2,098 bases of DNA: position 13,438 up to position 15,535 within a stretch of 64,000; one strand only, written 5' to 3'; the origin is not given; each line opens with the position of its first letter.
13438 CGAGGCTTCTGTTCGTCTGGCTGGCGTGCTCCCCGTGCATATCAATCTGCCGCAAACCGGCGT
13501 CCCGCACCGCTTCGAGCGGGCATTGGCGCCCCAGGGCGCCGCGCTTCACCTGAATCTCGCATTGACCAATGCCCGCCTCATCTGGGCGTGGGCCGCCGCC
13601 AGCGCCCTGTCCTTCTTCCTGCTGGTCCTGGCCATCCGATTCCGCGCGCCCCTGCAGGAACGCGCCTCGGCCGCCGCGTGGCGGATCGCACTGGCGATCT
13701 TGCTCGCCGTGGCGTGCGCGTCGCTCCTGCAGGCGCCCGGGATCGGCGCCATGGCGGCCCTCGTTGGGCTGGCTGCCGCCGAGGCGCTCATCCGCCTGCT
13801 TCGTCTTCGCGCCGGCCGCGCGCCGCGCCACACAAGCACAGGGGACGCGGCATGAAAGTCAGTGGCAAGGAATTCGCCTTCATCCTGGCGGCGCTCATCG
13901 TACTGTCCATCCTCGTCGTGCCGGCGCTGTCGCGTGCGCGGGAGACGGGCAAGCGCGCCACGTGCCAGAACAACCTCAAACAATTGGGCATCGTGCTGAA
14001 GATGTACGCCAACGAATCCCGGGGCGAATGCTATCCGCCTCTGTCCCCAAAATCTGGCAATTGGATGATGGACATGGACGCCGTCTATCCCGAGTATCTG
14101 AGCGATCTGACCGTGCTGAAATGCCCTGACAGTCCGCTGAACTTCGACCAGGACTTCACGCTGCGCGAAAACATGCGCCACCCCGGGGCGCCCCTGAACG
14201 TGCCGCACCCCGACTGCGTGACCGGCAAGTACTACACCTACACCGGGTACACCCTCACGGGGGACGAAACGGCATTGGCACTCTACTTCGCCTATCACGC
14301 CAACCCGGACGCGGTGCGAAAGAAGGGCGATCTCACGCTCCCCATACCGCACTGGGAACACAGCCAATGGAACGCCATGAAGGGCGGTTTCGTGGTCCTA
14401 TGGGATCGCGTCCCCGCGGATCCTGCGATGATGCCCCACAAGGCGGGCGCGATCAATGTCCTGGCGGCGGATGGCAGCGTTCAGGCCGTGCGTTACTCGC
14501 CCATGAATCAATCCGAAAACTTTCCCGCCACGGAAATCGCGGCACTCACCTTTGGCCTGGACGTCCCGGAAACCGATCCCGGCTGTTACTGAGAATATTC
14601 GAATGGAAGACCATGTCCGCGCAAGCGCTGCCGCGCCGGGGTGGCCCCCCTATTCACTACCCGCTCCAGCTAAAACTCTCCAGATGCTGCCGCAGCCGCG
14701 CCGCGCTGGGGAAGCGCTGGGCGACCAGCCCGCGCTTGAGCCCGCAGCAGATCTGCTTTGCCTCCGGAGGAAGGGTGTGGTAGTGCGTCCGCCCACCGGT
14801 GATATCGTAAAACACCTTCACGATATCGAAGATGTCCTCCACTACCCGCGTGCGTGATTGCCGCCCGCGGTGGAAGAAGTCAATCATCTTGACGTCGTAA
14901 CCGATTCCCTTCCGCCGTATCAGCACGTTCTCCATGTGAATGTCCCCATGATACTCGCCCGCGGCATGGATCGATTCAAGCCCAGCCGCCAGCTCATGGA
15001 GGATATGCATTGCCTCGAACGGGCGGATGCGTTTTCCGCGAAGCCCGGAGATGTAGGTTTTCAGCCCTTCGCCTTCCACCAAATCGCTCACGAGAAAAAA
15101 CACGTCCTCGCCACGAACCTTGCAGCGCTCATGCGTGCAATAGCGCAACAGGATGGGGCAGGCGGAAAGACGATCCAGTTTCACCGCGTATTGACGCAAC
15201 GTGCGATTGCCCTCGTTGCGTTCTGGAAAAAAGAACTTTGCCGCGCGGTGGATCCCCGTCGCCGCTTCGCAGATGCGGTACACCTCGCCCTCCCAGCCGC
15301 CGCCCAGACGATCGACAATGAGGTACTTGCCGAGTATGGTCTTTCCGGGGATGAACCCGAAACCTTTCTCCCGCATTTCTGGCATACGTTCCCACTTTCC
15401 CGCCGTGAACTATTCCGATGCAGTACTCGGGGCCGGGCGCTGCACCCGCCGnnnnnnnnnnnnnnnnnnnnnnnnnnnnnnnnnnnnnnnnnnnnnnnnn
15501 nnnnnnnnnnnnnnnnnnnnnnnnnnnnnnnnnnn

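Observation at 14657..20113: Five-gene minus-strand operon linking polyamine enzymes with a kinase and a methyltransferase-ATP-grasp fusion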

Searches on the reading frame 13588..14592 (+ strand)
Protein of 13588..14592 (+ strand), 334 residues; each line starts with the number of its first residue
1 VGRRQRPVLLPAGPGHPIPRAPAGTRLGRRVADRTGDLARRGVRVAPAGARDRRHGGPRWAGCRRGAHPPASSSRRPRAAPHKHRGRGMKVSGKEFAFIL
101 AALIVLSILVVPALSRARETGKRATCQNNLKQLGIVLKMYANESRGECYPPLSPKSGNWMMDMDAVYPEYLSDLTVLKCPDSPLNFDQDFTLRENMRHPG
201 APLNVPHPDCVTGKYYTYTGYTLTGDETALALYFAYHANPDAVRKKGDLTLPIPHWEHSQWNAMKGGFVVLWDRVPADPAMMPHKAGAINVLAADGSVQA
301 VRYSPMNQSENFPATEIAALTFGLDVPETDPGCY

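Call 41: search_protein_families(library=pfam, proteins=[window:13588-14592:+], max_evalue=0.0001)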
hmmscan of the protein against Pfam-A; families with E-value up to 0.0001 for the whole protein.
window:13588-14592:+ (334 aa): 1 family
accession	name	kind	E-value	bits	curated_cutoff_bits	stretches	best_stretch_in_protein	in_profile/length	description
PF07596.16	SBP_bac_10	-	7.7e-08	33.1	23.3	1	116-151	2-35/268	Protein of unknown function (DUF1559)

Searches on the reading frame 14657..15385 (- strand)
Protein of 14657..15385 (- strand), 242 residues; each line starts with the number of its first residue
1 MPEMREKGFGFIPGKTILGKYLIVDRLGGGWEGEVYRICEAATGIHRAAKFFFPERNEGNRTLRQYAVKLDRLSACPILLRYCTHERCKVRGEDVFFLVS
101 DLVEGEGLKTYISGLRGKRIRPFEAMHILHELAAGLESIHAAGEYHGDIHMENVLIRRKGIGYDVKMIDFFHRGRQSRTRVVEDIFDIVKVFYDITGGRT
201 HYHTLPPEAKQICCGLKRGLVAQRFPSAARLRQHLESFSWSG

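Call 4: search_protein_families(library=pfam, proteins=[window:14657-15385:-], max_evalue=0.01)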
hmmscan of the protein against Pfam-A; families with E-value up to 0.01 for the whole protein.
window:14657-15385:- (242 aa): 4 families
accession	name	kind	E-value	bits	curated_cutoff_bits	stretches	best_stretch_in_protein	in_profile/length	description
PF00069.31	Pkinase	-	4.6e-14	52.9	31.7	1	23-170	3-142/263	Protein kinase domain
PF06293.20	Kdo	-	0.00024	21.1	21.3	1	127-177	122-172/207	Lipopolysaccharide kinase (Kdo/WaaP) family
PF07714.23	PK_Tyr_Ser-Thr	-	0.00046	20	23.1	1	88-170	70-146/258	Protein tyrosine and serine/threonine kinase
PF19974.5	TCAD9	-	0.0017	18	40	1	122-176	280-327/429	Ternary complex associated domain 9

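Call 5: search_protein_families(library=ncbifam, proteins=[window:14657-15385:-], max_evalue=0.01)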
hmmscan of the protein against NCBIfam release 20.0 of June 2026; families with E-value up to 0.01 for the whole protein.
window:14657-15385:- (242 aa): 9 families
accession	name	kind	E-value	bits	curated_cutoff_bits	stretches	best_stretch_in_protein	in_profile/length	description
NF047741.1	antiphage_MADS6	equivalog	7.5e-14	51.2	460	1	14-142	490-610/612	methylation-associated defense system protein kinase MAD6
NF033483.0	PknB_PASTA_kin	equivalog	1.1e-09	37.9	450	1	15-170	3-151/563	Stk1 family PASTA domain-containing Ser/Thr kinase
NF038151.1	lanthi_synth_III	equivalog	1.5e-06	26.9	575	1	97-170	300-380/833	class III lanthionine synthetase LanKC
NF052427.1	StpK7MSMEG_1200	equivalog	2.2e-06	26.4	900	1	16-170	4-152/601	serine/threonine protein kinase StpK7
NF038150.1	lanthi_synth_IV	equivalog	9.3e-06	24.2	650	1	19-172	189-344/851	class IV lanthionine synthetase LanL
NF058632.1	SerThrKinPrkT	equivalog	2.2e-05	23.6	280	1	12-169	14-161/322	serine/threonine protein kinase PrkT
NF002475.0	PRK01723.1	equivalog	0.0029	16.6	142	1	129-176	149-192/241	3-deoxy-D-manno-octulosonic acid kinase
TIGR03724.2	arch_bud32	equivalog_domain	0.0035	16.8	125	1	99-170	71-128/193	KEOPS complex kinase/ATPase Bud32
NF011464.0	PRK14879.1-7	equivalog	0.0068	16.2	246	1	97-170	82-146/221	Kae1-associated kinase Bud32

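Call 36: find_homologous_proteins(query=window:14657-15385:-, max_evalue=0.00001)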
Query window:14657-15385:- (242 aa): 370 proteins with E <= 0.00001 among 1027 candidates; the best 120 are listed.
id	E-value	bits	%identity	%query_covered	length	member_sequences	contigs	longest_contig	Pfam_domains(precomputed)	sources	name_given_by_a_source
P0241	1.2e-160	551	100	99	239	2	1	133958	PF00069.32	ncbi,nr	ncbi:MAG: serine/threonine protein kinase [Candidatus Hydrogenedentes bacterium]|nr:serine/threonine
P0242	5.0e-90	319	59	96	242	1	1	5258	PF07714.24,PF00069.32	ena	-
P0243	1.2e-89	318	57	98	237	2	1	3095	PF00069.32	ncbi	-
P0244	1.9e-86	308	54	100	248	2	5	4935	PF06293.21,PF07714.24,PF00069.32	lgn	-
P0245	7.0e-82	293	56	91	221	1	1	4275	PF00069.32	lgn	-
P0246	8.2e-81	289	53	96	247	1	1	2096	PF07714.24,PF00069.32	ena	-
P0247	9.6e-81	289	54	97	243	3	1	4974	PF00069.32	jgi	-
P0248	4.0e-79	284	53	98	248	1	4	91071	PF06293.21,PF07714.24,PF00069.32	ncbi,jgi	ncbi:MAG: protein kinase domain-containing protein [Planctomycetota bacterium]|jgi:hypothetical prot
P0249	5.1e-79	283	53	98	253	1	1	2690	PF06293.21,PF07714.24,PF00069.32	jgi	jgi:tRNA A-37 threonylcarbamoyl transferase component Bud32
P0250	6.2e-79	283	51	98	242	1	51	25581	PF07714.24,PF00069.32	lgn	-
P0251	7.0e-79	283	51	98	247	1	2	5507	PF07714.24,PF00069.32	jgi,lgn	jgi:tRNA A-37 threonylcarbamoyl transferase component Bud32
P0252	1.5e-78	282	51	100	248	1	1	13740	PF07714.24,PF00069.32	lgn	-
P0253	2.6e-78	281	53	97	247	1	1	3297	PF07714.24,PF00069.32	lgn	-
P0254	3.1e-78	281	50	97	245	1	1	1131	PF07714.24,PF00069.32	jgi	-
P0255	4.3e-78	280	51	97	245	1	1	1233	PF07714.24,PF00069.32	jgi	jgi:tRNA A-37 threonylcarbamoyl transferase component Bud32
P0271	1.9e-76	275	53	96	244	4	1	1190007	PF07714.24,PF00069.32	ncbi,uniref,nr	ncbi:tRNA A-37 threonylcarbamoyl transferase component Bud32 [Natronospira proteinivora]|uniref:tRNA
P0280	7.8e-76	273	52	88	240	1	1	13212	PF07714.24,PF00069.32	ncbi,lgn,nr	ncbi:MAG: protein kinase family protein [Candidatus Hydrogenedentota bacterium]|nr:MAG: protein kina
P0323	3.2e-73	264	50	97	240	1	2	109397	PF07714.24,PF00069.32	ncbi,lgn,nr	ncbi:MAG TPA: protein kinase [Vicinamibacteria bacterium]|nr:protein kinase [Vicinamibacteria bacter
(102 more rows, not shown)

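Call 37: find_encoding_contigs(protein=P0280, flank=7000, max_places=1)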
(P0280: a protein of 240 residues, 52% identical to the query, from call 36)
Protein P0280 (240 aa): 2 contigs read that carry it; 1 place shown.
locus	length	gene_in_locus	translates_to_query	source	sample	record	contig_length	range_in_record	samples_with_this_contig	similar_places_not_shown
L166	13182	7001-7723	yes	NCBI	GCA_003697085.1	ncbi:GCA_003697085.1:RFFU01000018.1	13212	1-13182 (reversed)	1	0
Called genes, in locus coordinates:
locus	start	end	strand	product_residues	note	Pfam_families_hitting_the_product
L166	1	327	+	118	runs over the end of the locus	PF08011:PDDEXK_9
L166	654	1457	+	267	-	PF04493:Endonuclease_5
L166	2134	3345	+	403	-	PF13433:Peripla_BP_5, PF13458:Peripla_BP_6, PF01094:ANF_receptor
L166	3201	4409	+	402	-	PF02653:BPD_transp_2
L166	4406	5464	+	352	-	PF02653:BPD_transp_2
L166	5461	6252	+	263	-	PF00005:ABC_tran, PF13304:AAA_21 (faint), PF12399:BCA_ABC_TP_C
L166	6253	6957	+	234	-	PF00005:ABC_tran, PF13304:AAA_21 (faint)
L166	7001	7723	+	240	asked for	PF00069:Pkinase, PF07714:PK_Tyr_Ser-Thr (faint)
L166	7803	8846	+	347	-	PF00512:HisKA, PF02518:HATPase_c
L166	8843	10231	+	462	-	PF00072:Response_reg, PF00158:Sigma54_activat, PF13191:AAA_16, PF14532:Sigma54_activ_2, PF00004:AAA (faint), PF07728:AAA_5, PF25601:AAA_lid_14, PF02954:HTH_8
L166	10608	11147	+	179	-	PF00578:AhpC-TSA, PF08534:Redoxin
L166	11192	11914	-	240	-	PF01746:tRNA_m1G_MT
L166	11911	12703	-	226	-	PF01782:RimM (weak), PF24986:PRC_RimM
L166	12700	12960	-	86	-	PF00886:Ribosomal_S16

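Call 38: find_encoding_contigs(protein=P0248, flank=7000, max_places=1)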
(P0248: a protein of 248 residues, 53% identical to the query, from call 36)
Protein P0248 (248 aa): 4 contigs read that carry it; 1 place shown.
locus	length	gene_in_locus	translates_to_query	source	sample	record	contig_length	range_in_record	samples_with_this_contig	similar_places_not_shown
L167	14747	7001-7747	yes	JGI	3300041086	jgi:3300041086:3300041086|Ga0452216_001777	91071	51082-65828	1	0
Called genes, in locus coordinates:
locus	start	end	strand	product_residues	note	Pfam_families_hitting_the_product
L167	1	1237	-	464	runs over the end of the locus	PF00370:FGGY_N, PF02782:FGGY_C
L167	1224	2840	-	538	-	PF00890:FAD_binding_2 (faint), PF01266:DAO, PF01494:FAD_binding_3 (faint), PF12831:FAD_oxidored (faint), PF16901:DAO_C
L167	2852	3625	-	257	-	PF03009:GDPD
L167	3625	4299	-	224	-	-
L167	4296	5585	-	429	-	PF00578:AhpC-TSA, PF08534:Redoxin (weak)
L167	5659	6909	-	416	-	PF00817:IMS, PF11798:IMS_HHH (weak), PF11799:IMS_C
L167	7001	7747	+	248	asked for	PF00069:Pkinase, PF07714:PK_Tyr_Ser-Thr (weak), PF06293:Kdo (weak)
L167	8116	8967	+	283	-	PF13672:PP2C_2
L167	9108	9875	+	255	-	PF00378:ECH_1, PF16113:ECH_2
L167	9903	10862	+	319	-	PF00291:PALP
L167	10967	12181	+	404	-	-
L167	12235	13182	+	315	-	PF04773:FecR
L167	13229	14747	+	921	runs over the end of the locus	PF05226:CHASE2, PF00989:PAS (weak), PF13426:PAS_9, PF00990:GGDEF, PF00563:EAL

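Call 39: find_encoding_contigs(protein=P0271, flank=7000, max_places=1)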
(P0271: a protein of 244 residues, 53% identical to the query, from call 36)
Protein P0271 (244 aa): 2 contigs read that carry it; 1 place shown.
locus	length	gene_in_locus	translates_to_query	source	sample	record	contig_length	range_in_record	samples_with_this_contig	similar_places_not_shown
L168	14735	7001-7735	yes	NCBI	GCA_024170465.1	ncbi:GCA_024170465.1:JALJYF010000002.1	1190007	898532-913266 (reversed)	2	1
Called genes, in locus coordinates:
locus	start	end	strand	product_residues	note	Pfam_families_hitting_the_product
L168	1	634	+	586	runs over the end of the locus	PF17243:POTRA_TamA_1, PF07244:POTRA (faint), PF01103:Omp85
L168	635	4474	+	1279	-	PF27051:TamB_N, PF04357:TamB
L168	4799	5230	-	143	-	PF00903:Glyoxalase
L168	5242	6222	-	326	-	PF00126:HTH_1, PF03466:LysR_substrate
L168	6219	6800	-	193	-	PF02627:CMD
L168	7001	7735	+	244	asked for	PF00069:Pkinase, PF07714:PK_Tyr_Ser-Thr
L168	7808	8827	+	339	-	PF00490:ALAD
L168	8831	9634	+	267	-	PF08501:Shikimate_dh_N, PF01488:Shikimate_DH, PF18317:SDH_C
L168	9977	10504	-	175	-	PF25084:LbH_EIF2B (faint), PF25087:GMPPB_C (faint), PF00132:Hexapep, PF14602:Hexapep_2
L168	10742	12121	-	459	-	PF07992:Pyr_redox_2, PF00890:FAD_binding_2 (weak), PF01266:DAO (weak), PF12831:FAD_oxidored (weak), PF13738:Pyr_redox_3, PF00070:Pyr_redox, PF02852:Pyr_redox_dim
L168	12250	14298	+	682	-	PF19310:TOP_N, PF01432:Peptidase_M3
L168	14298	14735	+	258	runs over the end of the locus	PF08239:SH3_3 (weak)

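Call 40: find_encoding_contigs(protein=P0323, flank=7000, max_places=1)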
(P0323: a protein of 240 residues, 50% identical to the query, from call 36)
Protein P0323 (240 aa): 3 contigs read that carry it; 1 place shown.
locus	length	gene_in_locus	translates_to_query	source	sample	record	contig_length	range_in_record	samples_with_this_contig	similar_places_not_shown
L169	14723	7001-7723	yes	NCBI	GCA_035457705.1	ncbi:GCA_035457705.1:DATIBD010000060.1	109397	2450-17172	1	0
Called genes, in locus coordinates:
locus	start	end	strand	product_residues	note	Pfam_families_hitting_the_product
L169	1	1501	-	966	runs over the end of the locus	PF00069:Pkinase, PF03109:ABC1 (faint), PF07714:PK_Tyr_Ser-Thr, PF01636:APH, PF03781:FGE-sulfatase, PF00326:Peptidase_S9 (faint)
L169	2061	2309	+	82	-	-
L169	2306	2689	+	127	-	PF05016:ParE_toxin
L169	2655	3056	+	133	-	-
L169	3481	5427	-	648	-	PF02771:Acyl-CoA_dh_N, PF02770:Acyl-CoA_dh_M, PF00441:Acyl-CoA_dh_1, PF08028:Acyl-CoA_dh_2, PF21263:Acyl-CoA-dh_C (faint), PF21343:ACAD9-ACADV_C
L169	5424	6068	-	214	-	PF00440:TetR_N, PF08359:TetR_C_4, PF13977:TetR_C_6, PF17922:TetR_C_17 (weak)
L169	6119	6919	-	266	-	PF00106:adh_short, PF08659:KR, PF13561:adh_short_C2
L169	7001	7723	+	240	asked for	PF00069:Pkinase, PF07714:PK_Tyr_Ser-Thr (weak)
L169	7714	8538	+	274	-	PF13672:PP2C_2, PF07228:SpoIIE (faint)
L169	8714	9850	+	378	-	PF01557:FAA_hydrolase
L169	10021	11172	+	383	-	PF01557:FAA_hydrolase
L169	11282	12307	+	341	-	-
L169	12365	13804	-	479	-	PF01553:Acyltransferase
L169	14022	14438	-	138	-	PF01850:PIN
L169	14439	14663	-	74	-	-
